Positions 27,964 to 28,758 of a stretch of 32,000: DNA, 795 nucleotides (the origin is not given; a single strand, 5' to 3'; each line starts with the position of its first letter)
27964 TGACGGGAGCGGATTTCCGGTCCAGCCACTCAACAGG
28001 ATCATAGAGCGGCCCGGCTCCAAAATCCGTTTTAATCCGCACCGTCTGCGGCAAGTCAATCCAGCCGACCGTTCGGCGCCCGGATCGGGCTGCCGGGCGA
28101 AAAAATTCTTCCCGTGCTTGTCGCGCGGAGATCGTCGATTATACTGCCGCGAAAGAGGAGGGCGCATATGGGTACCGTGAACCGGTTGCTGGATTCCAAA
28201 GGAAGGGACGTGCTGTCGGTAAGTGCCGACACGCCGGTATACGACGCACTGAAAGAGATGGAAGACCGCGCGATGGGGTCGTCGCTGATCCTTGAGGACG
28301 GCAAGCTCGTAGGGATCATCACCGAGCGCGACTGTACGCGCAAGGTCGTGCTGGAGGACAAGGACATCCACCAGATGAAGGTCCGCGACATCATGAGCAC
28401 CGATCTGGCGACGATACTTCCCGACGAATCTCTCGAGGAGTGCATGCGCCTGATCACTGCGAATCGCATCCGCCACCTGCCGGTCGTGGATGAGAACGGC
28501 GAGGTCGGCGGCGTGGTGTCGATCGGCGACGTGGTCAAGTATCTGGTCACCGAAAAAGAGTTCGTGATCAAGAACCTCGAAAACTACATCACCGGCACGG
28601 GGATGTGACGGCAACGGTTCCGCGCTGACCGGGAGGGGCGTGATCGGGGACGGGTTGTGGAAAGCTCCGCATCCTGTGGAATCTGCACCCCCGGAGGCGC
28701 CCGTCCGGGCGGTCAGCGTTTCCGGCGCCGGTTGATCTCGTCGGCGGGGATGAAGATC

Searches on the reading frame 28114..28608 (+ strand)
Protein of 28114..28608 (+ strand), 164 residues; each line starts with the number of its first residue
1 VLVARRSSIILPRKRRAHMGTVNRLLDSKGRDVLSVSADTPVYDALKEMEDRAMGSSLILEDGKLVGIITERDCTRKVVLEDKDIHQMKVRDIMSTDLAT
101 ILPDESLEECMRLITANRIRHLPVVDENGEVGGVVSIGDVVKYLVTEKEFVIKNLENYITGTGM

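Call 79: search_protein_families(library=pfam, max_evalue=0.01, proteins=[window:28114-28608:+])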
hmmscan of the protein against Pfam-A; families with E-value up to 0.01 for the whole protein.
window:28114-28608:+ (164 aa): 3 families
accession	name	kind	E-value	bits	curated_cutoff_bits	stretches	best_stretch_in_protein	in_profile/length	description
PF00571.33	CBS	-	5.6e-28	97.5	24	2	90-145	1-56/57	CBS domain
PF05239.21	PRC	-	0.0023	18.4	21.2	0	113-136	3-26/78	PRC-barrel domain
PF24240.1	DUF7448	-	0.0066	17.3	27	1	47-103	9-64/104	Domain of unknown function (DUF7448)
